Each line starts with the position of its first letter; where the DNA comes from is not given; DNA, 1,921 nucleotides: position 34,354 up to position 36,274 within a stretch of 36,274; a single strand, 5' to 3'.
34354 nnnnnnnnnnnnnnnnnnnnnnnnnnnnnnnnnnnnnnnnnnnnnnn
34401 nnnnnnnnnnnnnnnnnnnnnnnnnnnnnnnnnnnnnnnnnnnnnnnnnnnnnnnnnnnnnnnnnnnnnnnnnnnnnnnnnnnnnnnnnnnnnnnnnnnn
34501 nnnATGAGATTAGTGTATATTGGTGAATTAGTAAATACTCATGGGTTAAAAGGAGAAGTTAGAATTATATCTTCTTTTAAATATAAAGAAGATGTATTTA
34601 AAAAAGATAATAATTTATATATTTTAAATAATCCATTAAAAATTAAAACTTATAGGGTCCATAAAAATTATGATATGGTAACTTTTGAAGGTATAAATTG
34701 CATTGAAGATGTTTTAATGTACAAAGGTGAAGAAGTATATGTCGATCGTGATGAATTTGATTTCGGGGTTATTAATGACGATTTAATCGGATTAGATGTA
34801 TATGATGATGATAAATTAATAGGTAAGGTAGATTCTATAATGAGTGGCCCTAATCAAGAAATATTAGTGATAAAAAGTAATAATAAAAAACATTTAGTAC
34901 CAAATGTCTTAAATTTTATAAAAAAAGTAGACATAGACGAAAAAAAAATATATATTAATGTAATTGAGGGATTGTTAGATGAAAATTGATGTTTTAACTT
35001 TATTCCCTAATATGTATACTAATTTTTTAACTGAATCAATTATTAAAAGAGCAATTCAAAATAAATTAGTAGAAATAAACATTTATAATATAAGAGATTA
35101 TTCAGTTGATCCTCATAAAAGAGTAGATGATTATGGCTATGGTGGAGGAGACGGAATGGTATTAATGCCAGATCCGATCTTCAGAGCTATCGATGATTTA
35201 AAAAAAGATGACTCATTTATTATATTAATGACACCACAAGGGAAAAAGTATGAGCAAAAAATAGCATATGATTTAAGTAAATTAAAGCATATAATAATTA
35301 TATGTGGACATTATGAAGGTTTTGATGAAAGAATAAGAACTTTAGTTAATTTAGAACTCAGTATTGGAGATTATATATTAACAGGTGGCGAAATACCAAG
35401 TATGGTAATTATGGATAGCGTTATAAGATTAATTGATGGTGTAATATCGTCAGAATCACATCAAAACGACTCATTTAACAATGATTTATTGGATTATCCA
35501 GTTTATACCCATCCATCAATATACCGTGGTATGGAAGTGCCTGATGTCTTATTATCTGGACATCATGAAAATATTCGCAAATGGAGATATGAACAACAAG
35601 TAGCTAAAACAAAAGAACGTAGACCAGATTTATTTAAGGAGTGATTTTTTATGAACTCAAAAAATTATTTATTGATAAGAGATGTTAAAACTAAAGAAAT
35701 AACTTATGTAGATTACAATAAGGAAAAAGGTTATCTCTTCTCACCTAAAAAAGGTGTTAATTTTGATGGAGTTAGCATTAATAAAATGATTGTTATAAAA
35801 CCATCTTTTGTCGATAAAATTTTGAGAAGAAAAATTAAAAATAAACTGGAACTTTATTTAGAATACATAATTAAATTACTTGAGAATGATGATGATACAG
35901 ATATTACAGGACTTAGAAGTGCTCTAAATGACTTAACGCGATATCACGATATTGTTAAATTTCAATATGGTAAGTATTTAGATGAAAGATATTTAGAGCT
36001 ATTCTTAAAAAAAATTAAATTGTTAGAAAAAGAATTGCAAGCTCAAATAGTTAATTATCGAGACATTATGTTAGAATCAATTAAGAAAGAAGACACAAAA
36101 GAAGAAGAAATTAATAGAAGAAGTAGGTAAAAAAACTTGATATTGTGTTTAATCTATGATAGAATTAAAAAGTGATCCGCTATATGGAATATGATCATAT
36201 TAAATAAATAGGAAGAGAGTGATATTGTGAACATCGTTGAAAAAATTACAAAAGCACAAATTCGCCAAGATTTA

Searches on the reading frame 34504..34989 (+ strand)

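Call 52: search_protein_families(library=pfam, proteins=[window:34504-34989:+], max_evalue=0.01)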
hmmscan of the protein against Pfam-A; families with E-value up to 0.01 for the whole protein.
window:34504-34989:+ (161 aa): 3 families
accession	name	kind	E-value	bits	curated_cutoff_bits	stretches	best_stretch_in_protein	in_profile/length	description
PF01782.24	RimM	-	6.6e-18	65.2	23.5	1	6-83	2-83/84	RimM N-terminal domain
PF24986.1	PRC_RimM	-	1.2e-12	47.8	27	1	92-156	2-68/69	RimM PRC barrel domain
PF05239.21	PRC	-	2.2e-07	31.2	21.2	1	92-158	7-78/78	PRC-barrel domain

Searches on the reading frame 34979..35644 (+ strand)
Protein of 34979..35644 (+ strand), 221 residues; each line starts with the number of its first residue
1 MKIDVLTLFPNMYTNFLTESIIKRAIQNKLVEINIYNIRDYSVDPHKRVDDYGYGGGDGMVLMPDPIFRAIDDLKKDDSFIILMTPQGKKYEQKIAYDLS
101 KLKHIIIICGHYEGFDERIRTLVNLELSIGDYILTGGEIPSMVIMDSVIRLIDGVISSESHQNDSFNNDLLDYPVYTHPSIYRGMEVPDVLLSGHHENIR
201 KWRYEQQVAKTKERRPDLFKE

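Call 52: search_protein_families(library=pfam, proteins=[window:34979-35644:+], max_evalue=0.01)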
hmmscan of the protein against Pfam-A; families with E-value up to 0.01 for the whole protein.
window:34979-35644:+ (221 aa): 1 family
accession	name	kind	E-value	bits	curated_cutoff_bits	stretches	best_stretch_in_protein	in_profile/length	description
PF01746.26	tRNA_m1G_MT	-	2e-60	204.3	27.3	1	23-216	2-195/195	tRNA (Guanine-1)-methyltransferase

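Call 81: list_cluster_members(proteins=[window:34979-35644:+, window:2695-3912:+, P0026, P0025, P0137, P0017])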
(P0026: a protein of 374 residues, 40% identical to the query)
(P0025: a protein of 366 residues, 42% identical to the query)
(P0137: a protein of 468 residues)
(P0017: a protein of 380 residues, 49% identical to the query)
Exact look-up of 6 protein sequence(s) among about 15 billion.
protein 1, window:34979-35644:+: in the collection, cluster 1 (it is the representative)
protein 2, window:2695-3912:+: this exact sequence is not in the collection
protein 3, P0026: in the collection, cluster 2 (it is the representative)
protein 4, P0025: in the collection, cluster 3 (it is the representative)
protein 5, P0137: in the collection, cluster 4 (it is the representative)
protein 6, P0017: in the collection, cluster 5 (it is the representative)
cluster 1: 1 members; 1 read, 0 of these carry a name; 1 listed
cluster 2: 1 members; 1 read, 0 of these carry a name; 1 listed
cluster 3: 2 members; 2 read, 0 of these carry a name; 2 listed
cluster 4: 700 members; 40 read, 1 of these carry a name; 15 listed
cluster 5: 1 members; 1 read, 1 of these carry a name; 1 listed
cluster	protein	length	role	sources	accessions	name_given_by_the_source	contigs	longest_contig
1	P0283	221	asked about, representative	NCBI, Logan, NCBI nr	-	-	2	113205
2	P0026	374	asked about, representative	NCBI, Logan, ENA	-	-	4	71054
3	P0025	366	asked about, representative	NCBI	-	-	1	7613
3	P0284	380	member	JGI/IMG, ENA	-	-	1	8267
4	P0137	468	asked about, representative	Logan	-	-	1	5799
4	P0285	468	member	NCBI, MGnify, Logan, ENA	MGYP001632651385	FL=1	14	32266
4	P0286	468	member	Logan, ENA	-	-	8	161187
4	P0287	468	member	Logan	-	-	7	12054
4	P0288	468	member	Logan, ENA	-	-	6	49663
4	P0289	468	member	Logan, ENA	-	-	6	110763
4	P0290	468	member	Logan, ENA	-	-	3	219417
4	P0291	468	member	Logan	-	-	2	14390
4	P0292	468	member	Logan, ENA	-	-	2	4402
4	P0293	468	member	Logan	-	-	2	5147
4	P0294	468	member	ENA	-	-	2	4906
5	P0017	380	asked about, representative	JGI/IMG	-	hypothetical protein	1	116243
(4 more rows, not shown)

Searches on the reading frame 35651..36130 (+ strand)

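Call 52: search_protein_families(library=pfam, proteins=[window:35651-36130:+], max_evalue=0.01)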
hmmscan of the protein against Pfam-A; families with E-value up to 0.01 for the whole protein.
window:35651-36130:+ (159 aa): 2 families
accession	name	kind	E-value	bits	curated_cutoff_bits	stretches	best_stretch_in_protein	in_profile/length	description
PF25696.1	Phage_Gp168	-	5.4e-05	23.8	27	0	64-98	24-57/59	Bacteriophage beta-clamp binding protein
PF08311.18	Mad3_BUB1_I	-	0.00049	20.5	31.4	1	52-129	5-80/123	Mad3/BUB1 homology region 1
